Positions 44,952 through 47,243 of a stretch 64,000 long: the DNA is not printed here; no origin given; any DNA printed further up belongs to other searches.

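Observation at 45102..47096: GT2 domain fused to a WbaP-like membrane/CoA-binding region whose phosphoglycosyltransferase catalytic domain appears dead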

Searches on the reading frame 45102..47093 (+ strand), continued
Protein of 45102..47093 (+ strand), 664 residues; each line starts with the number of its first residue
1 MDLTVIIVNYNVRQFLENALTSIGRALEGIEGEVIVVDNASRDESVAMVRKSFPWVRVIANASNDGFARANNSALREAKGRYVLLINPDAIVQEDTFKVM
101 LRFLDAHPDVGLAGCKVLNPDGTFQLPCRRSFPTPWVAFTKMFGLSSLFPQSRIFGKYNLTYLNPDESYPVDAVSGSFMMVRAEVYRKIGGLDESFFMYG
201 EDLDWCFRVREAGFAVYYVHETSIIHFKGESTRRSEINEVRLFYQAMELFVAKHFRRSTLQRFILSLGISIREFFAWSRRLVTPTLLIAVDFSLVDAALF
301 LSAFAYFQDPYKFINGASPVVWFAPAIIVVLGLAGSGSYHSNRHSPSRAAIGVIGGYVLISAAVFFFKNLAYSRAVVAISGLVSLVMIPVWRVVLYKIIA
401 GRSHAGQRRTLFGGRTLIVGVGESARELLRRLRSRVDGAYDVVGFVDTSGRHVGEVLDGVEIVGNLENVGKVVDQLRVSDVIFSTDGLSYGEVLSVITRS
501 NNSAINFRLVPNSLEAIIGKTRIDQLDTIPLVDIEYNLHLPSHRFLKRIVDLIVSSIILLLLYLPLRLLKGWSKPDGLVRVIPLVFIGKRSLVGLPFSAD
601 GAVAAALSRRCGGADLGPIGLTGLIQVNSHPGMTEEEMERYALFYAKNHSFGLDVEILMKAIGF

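Call 58: find_homologous_proteins(query=P0241, max_evalue=1e-50)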
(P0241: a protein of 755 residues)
Query P0241 (755 aa): 330 proteins with E <= 1e-50 among 8000 candidates; the best 120 are listed.
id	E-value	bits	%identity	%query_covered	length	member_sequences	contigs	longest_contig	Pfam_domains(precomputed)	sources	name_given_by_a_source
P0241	0.0e+0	1704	100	100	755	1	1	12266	PF13632.13,PF13641.13,PF02397.23,PF00535.33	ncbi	-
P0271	0.0e+0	1218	71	97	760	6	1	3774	PF13632.13,PF13727.13,PF10111.15,PF13641.13,PF02397.23,PF00535.33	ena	-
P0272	0.0e+0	1106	65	96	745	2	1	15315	PF13727.13,PF13641.13,PF02397.23,PF00535.33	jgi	jgi:hypothetical protein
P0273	0.0e+0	1101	63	98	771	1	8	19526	PF13632.13,PF13727.13,PF13641.13,PF02397.23,PF00535.33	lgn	-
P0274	0.0e+0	1100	64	97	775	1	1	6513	PF13632.13,PF13641.13,PF02397.23,PF00535.33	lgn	-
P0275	0.0e+0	1093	63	97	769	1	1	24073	PF13632.13,PF13727.13,PF13641.13,PF02397.23,PF00535.33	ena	-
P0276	0.0e+0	1077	63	97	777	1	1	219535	PF13632.13,PF13727.13,PF13641.13,PF02397.23,PF00535.33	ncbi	-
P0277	0.0e+0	1063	62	97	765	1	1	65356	PF13632.13,PF13727.13,PF13641.13,PF02397.23,PF00535.33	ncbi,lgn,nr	ncbi:exopolysaccharide biosynthesis polyprenyl glycosylphosphotransferase [Candidatus Fermentibacter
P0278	1.2e-227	776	48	98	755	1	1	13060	PF13632.13,PF13641.13,PF02397.23,PF00535.33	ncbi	-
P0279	5.1e-221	754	47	94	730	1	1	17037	PF13632.13,PF13641.13,PF02397.23,PF00535.33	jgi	jgi:exopolysaccharide biosynthesis polyprenyl glycosylphosphotransferase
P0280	2.7e-128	448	32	99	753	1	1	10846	PF13712.13,PF13727.13,PF13641.13,PF02397.23,PF00535.33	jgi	jgi:GT2 family glycosyltransferase/lipopolysaccharide/colanic/teichoic acid biosynthesis glycosyltra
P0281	8.8e-128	446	32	96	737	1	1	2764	PF13712.13,PF13641.13,PF02397.23,PF00535.33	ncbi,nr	ncbi:glycosyltransferase [bacterium]|nr:glycosyltransferase [bacterium]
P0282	6.1e-127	443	35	88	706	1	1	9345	PF13712.13,PF13727.13,PF13641.13,PF00535.33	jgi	-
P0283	9.3e-125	436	32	96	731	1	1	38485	PF13712.13,PF13727.13,PF13641.13,PF02397.23,PF00535.33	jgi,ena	-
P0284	9.8e-122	426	34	96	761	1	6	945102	PF13632.13,PF13727.13,PF10111.15,PF13641.13,PF02397.23,PF00535.33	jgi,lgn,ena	-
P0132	1.2e-116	409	33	95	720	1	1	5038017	PF13632.13,PF13727.13,PF13641.13,PF02397.23,PF00535.33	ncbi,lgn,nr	ncbi:MAG: glycosyltransferase [Gemmatimonadota bacterium]|nr:MAG: glycosyltransferase [Gemmatimonado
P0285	7.6e-116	407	33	97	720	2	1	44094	PF13632.13,PF13727.13,PF13641.13,PF02397.23,PF00535.33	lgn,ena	-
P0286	2.9e-113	398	34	98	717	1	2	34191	PF13712.13,PF13632.13,PF13727.13,PF10111.15,PF13641.13,PF02397.23,PF00535.33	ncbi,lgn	ncbi:MAG: glycosyltransferase [bacterium]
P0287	1.5e-111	392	32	96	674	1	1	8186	PF13632.13,PF13727.13,PF13506.14,PF13641.13,PF02397.23,PF00535.33,PF02709.21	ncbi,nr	ncbi:MAG: glycosyltransferase [Ignavibacteriales bacterium]|nr:glycosyltransferase [Ignavibacteriale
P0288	2.0e-111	392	34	96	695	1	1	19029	PF13632.13,PF13727.13,PF10111.15,PF13641.13,PF02397.23,PF00535.33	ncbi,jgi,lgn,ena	-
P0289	4.9e-110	387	33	97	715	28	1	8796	PF13712.13,PF13632.13,PF13727.13,PF13641.13,PF02397.23,PF00535.33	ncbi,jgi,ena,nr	ncbi:MAG TPA: glycosyltransferase [Bacteroidetes bacterium]|nr:glycosyltransferase [Bacteroidota bac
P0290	1.4e-109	386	33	95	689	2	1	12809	PF13712.13,PF13632.13,PF13727.13,PF10111.15,PF13641.13,PF02397.23,PF00535.33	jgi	-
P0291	2.0e-109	385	32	97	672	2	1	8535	PF13632.13,PF13727.13,PF10111.15,PF13641.13,PF02397.23,PF00535.33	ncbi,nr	ncbi:MAG TPA: glycosyltransferase [Bacteroidota bacterium]|nr:glycosyltransferase [Bacteroidota bact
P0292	2.2e-109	385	33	98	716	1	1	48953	PF13632.13,PF13727.13,PF13641.13,PF02397.23,PF00535.33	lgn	-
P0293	4.3e-109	384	34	95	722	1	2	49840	PF13712.13,PF13727.13,PF10111.15,PF13641.13,PF02397.23,PF00535.33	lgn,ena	-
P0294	6.6e-109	384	33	95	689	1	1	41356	PF13712.13,PF13632.13,PF13727.13,PF10111.15,PF13641.13,PF02397.23,PF00535.33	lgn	-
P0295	1.5e-108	383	34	97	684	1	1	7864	PF13712.13,PF13632.13,PF13727.13,PF10111.15,PF13641.13,PF02397.23,PF00535.33,PF02709.21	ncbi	-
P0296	3.7e-108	381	47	45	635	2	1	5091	PF13712.13,PF13727.13,PF13641.13,PF00535.33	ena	-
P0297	5.7e-108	381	34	96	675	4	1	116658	PF13712.13,PF13632.13,PF13727.13,PF13641.13,PF02397.23,PF00535.33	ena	-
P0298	9.1e-108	380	32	96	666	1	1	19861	PF13632.13,PF13727.13,PF13641.13,PF02397.23,PF00535.33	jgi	-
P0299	1.4e-107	379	33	97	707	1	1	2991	PF13712.13,PF13632.13,PF13727.13,PF13506.14,PF13641.13,PF02397.23,PF00535.33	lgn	-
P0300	1.0e-106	377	33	96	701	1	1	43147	PF13632.13,PF13727.13,PF13641.13,PF02397.23,PF00535.33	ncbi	ncbi:MAG: glycosyltransferase [Bacteroidota bacterium]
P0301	1.1e-106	376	34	96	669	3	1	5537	PF13712.13,PF13632.13,PF13727.13,PF13641.13,PF02397.23,PF00535.33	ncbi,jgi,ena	ncbi:MAG TPA: glycosyltransferase [Bacteroidota bacterium]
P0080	2.6e-106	375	33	96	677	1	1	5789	PF13712.13,PF13632.13,PF13727.13,PF13506.14,PF13641.13,PF02397.23,PF00535.33,PF02709.21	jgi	jgi:hypothetical protein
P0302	5.1e-106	374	33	95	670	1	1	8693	PF13632.13,PF13727.13,PF10111.15,PF13506.14,PF13641.13,PF02397.23,PF00535.33,PF02709.21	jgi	jgi:GT2 family glycosyltransferase/lipopolysaccharide/colanic/teichoic acid biosynthesis glycosyltra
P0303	7.1e-106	374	35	95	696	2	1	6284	PF13632.13,PF13727.13,PF10111.15,PF13641.13,PF02397.23,PF00535.33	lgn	-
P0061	9.8e-106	373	33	95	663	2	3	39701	PF13712.13,PF13632.13,PF13727.13,PF13641.13,PF02397.23,PF00535.33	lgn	-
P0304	1.0e-105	373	33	97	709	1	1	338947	PF13632.13,PF13727.13,PF10111.15,PF13641.13,PF02397.23,PF00535.33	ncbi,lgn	-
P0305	1.4e-105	373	35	75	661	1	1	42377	PF13712.13,PF13632.13,PF13727.13,PF10111.15,PF13641.13,PF02397.23,PF00535.33,PF02709.21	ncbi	-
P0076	3.9e-105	371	38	75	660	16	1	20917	PF13632.13,PF13727.13,PF10111.15,PF13641.13,PF02397.23,PF00535.33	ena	-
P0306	8.3e-105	370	32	97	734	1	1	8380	PF13712.13,PF13727.13,PF10111.15,PF13641.13,PF02397.23,PF00535.33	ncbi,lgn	ncbi:MAG: glycosyltransferase [bacterium]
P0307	2.1e-104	369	32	98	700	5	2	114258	PF13632.13,PF13727.13,PF10111.15,PF13641.13,PF02397.23,PF00535.33,PF02709.21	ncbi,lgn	ncbi:MAG: glycosyltransferase [Bacteroidota bacterium]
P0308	3.1e-104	368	31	97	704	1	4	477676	PF13712.13,PF13632.13,PF13727.13,PF13641.13,PF02397.23,PF00535.33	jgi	jgi:GT2 family glycosyltransferase/lipopolysaccharide/colanic/teichoic acid biosynthesis glycosyltra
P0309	4.7e-104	368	32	96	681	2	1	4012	PF13632.13,PF13727.13,PF10111.15,PF13641.13,PF02397.23,PF00535.33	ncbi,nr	ncbi:MAG: glycosyltransferase [Ignavibacteriales bacterium]|nr:glycosyltransferase [Ignavibacteriale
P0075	1.7e-103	366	34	95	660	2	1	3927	PF13632.13,PF13727.13,PF13641.13,PF02397.23,PF00535.33,PF02709.21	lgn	-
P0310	1.7e-103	366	32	95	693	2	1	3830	PF13632.13,PF13727.13,PF10111.15,PF13641.13,PF02397.23,PF00535.33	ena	-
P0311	3.1e-103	365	31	98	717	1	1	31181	PF13632.13,PF13727.13,PF10111.15,PF13641.13,PF02397.23,PF00535.33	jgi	-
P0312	3.5e-103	365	33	96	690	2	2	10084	PF13632.13,PF13727.13,PF13641.13,PF02397.23,PF00535.33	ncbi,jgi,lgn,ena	-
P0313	9.3e-103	363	32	95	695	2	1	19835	PF13632.13,PF13727.13,PF13641.13,PF02397.23,PF00535.33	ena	-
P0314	1.7e-102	363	36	75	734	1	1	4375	PF13712.13,PF13632.13,PF13727.13,PF10111.15,PF13641.13,PF02397.23,PF00535.33,PF02709.21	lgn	-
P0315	1.8e-102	362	33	95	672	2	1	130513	PF13632.13,PF13727.13,PF10111.15,PF13641.13,PF02397.23,PF00535.33,PF02709.21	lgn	-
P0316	1.9e-102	362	31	95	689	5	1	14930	PF13712.13,PF13632.13,PF13727.13,PF10111.15,PF13641.13,PF02397.23,PF00535.33,PF02709.21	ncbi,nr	ncbi:MAG: glycosyltransferase [Candidatus Marinimicrobia bacterium]|nr:glycosyltransferase [Candidat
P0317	2.0e-102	362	31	97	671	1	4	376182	PF13712.13,PF13632.13,PF13727.13,PF13641.13,PF02397.23,PF00535.33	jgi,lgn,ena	jgi:hypothetical protein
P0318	5.2e-102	361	30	96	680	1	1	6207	PF13632.13,PF13727.13,PF13506.14,PF13641.13,PF02397.23,PF00535.33,PF02709.21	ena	-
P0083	6.7e-102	361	32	96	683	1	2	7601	PF13712.13,PF13632.13,PF13727.13,PF13641.13,PF02397.23,PF00535.33,PF02709.21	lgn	-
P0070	9.4e-102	360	38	72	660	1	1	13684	PF13632.13,PF13727.13,PF13641.13,PF02397.23,PF00535.33,PF02709.21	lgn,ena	-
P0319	9.9e-102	360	31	96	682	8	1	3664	PF13632.13,PF13727.13,PF10111.15,PF13506.14,PF13641.13,PF02397.23,PF00535.33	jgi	jgi:GT2 family glycosyltransferase/lipopolysaccharide/colanic/teichoic acid biosynthesis glycosyltra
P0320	1.4e-101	360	30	95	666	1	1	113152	PF13712.13,PF13632.13,PF13727.13,PF10111.15,PF13641.13,PF02397.23,PF00535.33,PF02709.21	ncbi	ncbi:MAG: glycosyltransferase [Candidatus Kryptonium sp.]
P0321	2.5e-101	359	32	96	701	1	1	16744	PF13632.13,PF13727.13,PF10111.15,PF13641.13,PF02397.23,PF00535.33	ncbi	-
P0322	3.7e-101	358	33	95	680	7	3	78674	PF13632.13,PF13727.13,PF13506.14,PF13641.13,PF02397.23,PF00535.33,PF02709.21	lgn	-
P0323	9.3e-101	357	36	75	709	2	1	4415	PF13712.13,PF13632.13,PF13727.13,PF13506.14,PF13641.13,PF02397.23,PF00535.33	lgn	-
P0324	1.1e-100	357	37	76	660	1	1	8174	PF13632.13,PF13727.13,PF10111.15,PF13641.13,PF02397.23,PF00535.33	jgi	jgi:O-antigen biosynthesis protein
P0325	1.4e-100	356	31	97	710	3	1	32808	PF13727.13,PF10111.15,PF13641.13,PF02397.23,PF00535.33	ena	-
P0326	1.9e-100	356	31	95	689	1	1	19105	PF13712.13,PF13632.13,PF13727.13,PF10111.15,PF13641.13,PF02397.23,PF00535.33,PF02709.21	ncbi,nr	ncbi:MAG: glycosyltransferase [Candidatus Marinimicrobia bacterium]|nr:glycosyltransferase [Candidat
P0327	2.2e-100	356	30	96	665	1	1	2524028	PF13712.13,PF13632.13,PF13727.13,PF10111.15,PF13641.13,PF22674.3,PF02397.23,PF00535.33,PF02709.21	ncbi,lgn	-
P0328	6.4e-100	354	30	96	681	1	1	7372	PF13712.13,PF13632.13,PF13727.13,PF10111.15,PF13506.14,PF13641.13,PF02397.23,PF00535.33,PF02709.21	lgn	-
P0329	6.9e-100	354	33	95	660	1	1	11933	PF13632.13,PF13727.13,PF10111.15,PF13641.13,PF02397.23,PF00535.33,PF02709.21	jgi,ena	-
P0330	7.3e-100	354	34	75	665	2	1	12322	PF13712.13,PF13632.13,PF13727.13,PF10111.15,PF13641.13,PF02397.23,PF00535.33,PF02709.21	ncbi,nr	ncbi:MAG: glycosyltransferase [Candidatus Kryptonium sp.]|nr:glycosyltransferase [Candidatus Krypton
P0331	8.6e-100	354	33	95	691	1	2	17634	PF13712.13,PF13727.13,PF13641.13,PF02397.23,PF00535.33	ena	-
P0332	1.1e-99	353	32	95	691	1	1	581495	PF13712.13,PF13632.13,PF13727.13,PF13641.13,PF02397.23,PF00535.33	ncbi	-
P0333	1.5e-99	353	32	81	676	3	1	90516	PF13632.13,PF13727.13,PF13641.13,PF02397.23,PF00535.33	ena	-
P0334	2.1e-99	352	30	95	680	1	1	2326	PF13632.13,PF13727.13,PF10111.15,PF13506.14,PF13641.13,PF02397.23,PF00535.33,PF02709.21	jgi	-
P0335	3.6e-99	352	31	96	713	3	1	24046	PF13712.13,PF13632.13,PF13727.13,PF13641.13,PF02397.23,PF00535.33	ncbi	-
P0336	4.4e-99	351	35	74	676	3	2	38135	PF13712.13,PF13632.13,PF13727.13,PF10111.15,PF13641.13,PF02397.23,PF00535.33,PF02709.21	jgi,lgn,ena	jgi:hypothetical protein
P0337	6.3e-99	351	31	96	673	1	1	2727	PF13632.13,PF13727.13,PF13506.14,PF13641.13,PF02397.23,PF00535.33,PF02709.21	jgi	jgi:O-antigen biosynthesis protein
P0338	1.1e-98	350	31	95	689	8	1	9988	PF13727.13,PF13641.13,PF02397.23,PF00535.33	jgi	-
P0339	1.2e-98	350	31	96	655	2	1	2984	PF13632.13,PF13727.13,PF13641.13,PF02397.23,PF00535.33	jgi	jgi:O-antigen biosynthesis protein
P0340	1.4e-98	350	36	73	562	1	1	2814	PF13727.13,PF13641.13,PF00535.33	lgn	-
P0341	1.9e-98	349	33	73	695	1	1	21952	PF13632.13,PF13727.13,PF10111.15,PF13641.13,PF02397.23,PF00535.33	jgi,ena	-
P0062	2.3e-98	349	32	97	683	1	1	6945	PF13632.13,PF13727.13,PF13641.13,PF02397.23,PF00535.33,PF02709.21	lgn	-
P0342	2.4e-98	349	32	97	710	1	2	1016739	PF13632.13,PF13727.13,PF13641.13,PF02397.23,PF00535.33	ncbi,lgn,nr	ncbi:MAG: glycosyltransferase [Calditrichaeota bacterium]|nr:MAG: glycosyltransferase [Calditrichota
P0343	2.5e-98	349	32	95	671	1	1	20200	PF13632.13,PF13727.13,PF10111.15,PF13506.14,PF13641.13,PF02397.23,PF00535.33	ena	-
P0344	3.9e-98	348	30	96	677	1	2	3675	PF13632.13,PF13727.13,PF13506.14,PF13641.13,PF02397.23,PF00535.33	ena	-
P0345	4.1e-98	348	34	95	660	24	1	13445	PF13632.13,PF13727.13,PF10111.15,PF13641.13,PF02397.23,PF00535.33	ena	-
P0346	4.9e-98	348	34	76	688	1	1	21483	PF13632.13,PF13727.13,PF13641.13,PF02397.23,PF00535.33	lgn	-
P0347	6.9e-98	347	30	97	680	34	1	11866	PF13632.13,PF13727.13,PF13506.14,PF13641.13,PF02397.23,PF00535.33,PF02709.21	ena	-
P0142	7.6e-98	347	41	45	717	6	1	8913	PF13712.13,PF13632.13,PF13727.13,PF10111.15,PF13641.13,PF02397.23,PF00535.33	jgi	jgi:GT2 family glycosyltransferase/lipopolysaccharide/colanic/teichoic acid biosynthesis glycosyltra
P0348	9.4e-98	347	31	96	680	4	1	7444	PF13712.13,PF13632.13,PF13727.13,PF13506.14,PF13641.13,PF02397.23,PF00535.33,PF02709.21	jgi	jgi:GT2 family glycosyltransferase/lipopolysaccharide/colanic/teichoic acid biosynthesis glycosyltra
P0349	9.7e-98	347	32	96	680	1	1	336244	PF13632.13,PF13727.13,PF10111.15,PF13506.14,PF13641.13,PF02397.23,PF00535.33,PF02709.21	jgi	jgi:GT2 family glycosyltransferase/lipopolysaccharide/colanic/teichoic acid biosynthesis glycosyltra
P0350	1.1e-97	347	32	95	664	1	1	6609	PF13712.13,PF13632.13,PF13727.13,PF10111.15,PF13641.13,PF02397.23,PF00535.33,PF02709.21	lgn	-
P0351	1.3e-97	346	31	95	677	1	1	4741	PF13632.13,PF13727.13,PF13506.14,PF13641.13,PF02397.23,PF00535.33,PF02709.21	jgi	jgi:O-antigen biosynthesis protein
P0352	1.6e-97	346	32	95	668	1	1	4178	PF13632.13,PF13727.13,PF10111.15,PF13506.14,PF13641.13,PF02397.23,PF00535.33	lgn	-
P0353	1.7e-97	346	31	95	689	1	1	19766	PF13727.13,PF10111.15,PF13641.13,PF02397.23,PF00535.33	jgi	-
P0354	2.3e-97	346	29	95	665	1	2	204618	PF13712.13,PF13632.13,PF13727.13,PF10111.15,PF13641.13,PF02397.23,PF00535.33,PF02709.21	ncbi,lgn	-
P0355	2.5e-97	345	31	95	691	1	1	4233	PF13632.13,PF13727.13,PF13641.13,PF02397.23,PF00535.33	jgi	jgi:GT2 family glycosyltransferase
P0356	2.7e-97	345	32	96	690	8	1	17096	PF13727.13,PF13641.13,PF02397.23,PF00535.33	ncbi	-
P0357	3.2e-97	345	31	95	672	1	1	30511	PF13632.13,PF13727.13,PF10111.15,PF13506.14,PF13641.13,PF02397.23,PF00535.33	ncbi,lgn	ncbi:MAG: glycosyltransferase [Bacteroidota bacterium]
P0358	3.4e-97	345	31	96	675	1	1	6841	PF13632.13,PF13727.13,PF10111.15,PF13641.13,PF02397.23,PF00535.33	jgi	jgi:O-antigen biosynthesis protein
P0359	4.7e-97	345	33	95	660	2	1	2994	PF13632.13,PF13727.13,PF10111.15,PF13641.13,PF02397.23,PF00535.33,PF02709.21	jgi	jgi:O-antigen biosynthesis protein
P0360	4.8e-97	345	30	96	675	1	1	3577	PF13632.13,PF13727.13,PF10111.15,PF13506.14,PF13641.13,PF02397.23,PF00535.33,PF02709.21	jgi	jgi:O-antigen biosynthesis protein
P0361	6.4e-97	344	32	95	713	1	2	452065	PF13632.13,PF13727.13,PF13641.13,PF02397.23,PF00535.33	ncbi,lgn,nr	ncbi:MAG: glycosyltransferase [Deferribacteres bacterium]|nr:glycosyltransferase [Deferribacteres ba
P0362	1.0e-96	343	32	95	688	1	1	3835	PF13632.13,PF13727.13,PF13641.13,PF02397.23,PF00535.33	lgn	-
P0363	1.9e-96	343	31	96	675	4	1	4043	PF13632.13,PF13727.13,PF10111.15,PF13506.14,PF13641.13,PF02397.23,PF00535.33,PF02709.21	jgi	jgi:GT2 family glycosyltransferase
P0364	1.9e-96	343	31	96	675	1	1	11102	PF13632.13,PF13727.13,PF10111.15,PF13641.13,PF02397.23,PF00535.33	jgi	jgi:O-antigen biosynthesis protein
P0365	2.2e-96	342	32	95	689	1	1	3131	PF13632.13,PF13727.13,PF13641.13,PF02397.23,PF00535.33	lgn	-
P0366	3.2e-96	342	30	96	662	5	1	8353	PF13712.13,PF13632.13,PF13727.13,PF10111.15,PF13641.13,PF02397.23,PF00535.33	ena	-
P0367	3.2e-96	342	34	73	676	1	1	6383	PF13712.13,PF13632.13,PF13727.13,PF10111.15,PF13506.14,PF13641.13,PF02397.23,PF00535.33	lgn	-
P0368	5.6e-96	341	30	96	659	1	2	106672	PF13632.13,PF13727.13,PF10111.15,PF13641.13,PF02397.23,PF00535.33,PF02709.21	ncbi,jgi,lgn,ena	-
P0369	6.5e-96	341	32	97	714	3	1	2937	PF13632.13,PF13727.13,PF13641.13,PF02397.23,PF00535.33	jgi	-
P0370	7.8e-96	341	30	95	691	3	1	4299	PF13712.13,PF13632.13,PF13727.13,PF10111.15,PF13641.13,PF02397.23,PF00535.33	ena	-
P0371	8.2e-96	340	33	75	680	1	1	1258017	PF13632.13,PF13727.13,PF13641.13,PF02397.23,PF00535.33,PF02709.21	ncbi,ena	-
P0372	9.8e-96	340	30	97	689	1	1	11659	PF13712.13,PF13632.13,PF13727.13,PF13506.14,PF13641.13,PF02397.23,PF00535.33,PF02709.21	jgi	jgi:O-antigen biosynthesis protein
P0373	1.0e-95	340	46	44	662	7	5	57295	PF13632.13,PF13727.13,PF13641.13,PF00535.33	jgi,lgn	jgi:hypothetical protein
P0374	1.1e-95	340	32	95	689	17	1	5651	PF13712.13,PF13632.13,PF13727.13,PF10111.15,PF13641.13,PF02397.23,PF00535.33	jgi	jgi:GT2 family glycosyltransferase/lipopolysaccharide/colanic/teichoic acid biosynthesis glycosyltra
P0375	1.4e-95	340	30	95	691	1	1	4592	PF13632.13,PF13727.13,PF10111.15,PF13641.13,PF02397.23,PF00535.33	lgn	-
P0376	1.8e-95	339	31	95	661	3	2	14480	PF13712.13,PF13632.13,PF13727.13,PF10111.15,PF13641.13,PF02397.23,PF00535.33,PF02709.21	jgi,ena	jgi:hypothetical protein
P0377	2.2e-95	339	31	95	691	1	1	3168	PF13632.13,PF13727.13,PF13641.13,PF02397.23,PF00535.33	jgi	jgi:GT2 family glycosyltransferase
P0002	4.5e-95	338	34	74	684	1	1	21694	PF13632.13,PF13727.13,PF13641.13,PF00535.33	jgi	jgi:GT2 family glycosyltransferase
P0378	5.6e-95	338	30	95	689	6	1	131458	PF13727.13,PF10111.15,PF13641.13,PF02397.23,PF00535.33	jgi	-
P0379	8.6e-95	337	34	73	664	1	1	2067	PF13712.13,PF13632.13,PF13727.13,PF13641.13,PF02397.23,PF00535.33,PF02709.21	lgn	-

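Call 60: find_encoding_contigs(protein=P0276, flank=10000, max_places=1)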
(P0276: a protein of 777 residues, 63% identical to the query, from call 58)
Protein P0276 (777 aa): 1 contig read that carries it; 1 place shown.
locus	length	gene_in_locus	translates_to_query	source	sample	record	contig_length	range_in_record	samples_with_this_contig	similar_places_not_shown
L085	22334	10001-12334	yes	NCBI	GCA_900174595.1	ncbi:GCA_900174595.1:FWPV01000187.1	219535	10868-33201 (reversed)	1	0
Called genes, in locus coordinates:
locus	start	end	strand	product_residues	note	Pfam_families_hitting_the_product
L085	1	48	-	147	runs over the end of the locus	PF21173:DksA-like_N (weak), PF01258:zf-dskA_traR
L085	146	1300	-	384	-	PF01464:SLT, PF01476:LysM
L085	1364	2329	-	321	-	PF01208:URO-D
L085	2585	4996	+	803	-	PF16561:AMPK1_CBM, PF00128:Alpha-amylase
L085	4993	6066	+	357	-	PF21016:RlmN_N, PF04055:Radical_SAM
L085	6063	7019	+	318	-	PF00535:Glycos_transf_2, PF10111:Glyco_tranf_2_2 (faint), PF13641:Glyco_tranf_2_3, PF13632:Glyco_trans_2_3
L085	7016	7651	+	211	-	PF02698:DUF218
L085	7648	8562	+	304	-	PF00535:Glycos_transf_2, PF13641:Glyco_tranf_2_3, PF13632:Glyco_trans_2_3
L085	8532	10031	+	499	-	PF02310:B12-binding, PF04055:Radical_SAM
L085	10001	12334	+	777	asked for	PF00535:Glycos_transf_2, PF13641:Glyco_tranf_2_3, PF13632:Glyco_trans_2_3 (weak), PF13727:CoA_binding_3 (weak), PF02397:Bac_transf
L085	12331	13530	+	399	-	PF20094:GWxTD_dom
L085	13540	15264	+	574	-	-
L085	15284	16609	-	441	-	PF02310:B12-binding, PF04055:Radical_SAM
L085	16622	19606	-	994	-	PF05140:ResB (faint), PF01578:Cytochrom_C_asm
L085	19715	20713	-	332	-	PF02685:Glucokinase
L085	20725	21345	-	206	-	PF01227:GTP_cyclohydroI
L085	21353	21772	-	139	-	-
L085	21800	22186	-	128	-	PF04892:VanZ-LLP1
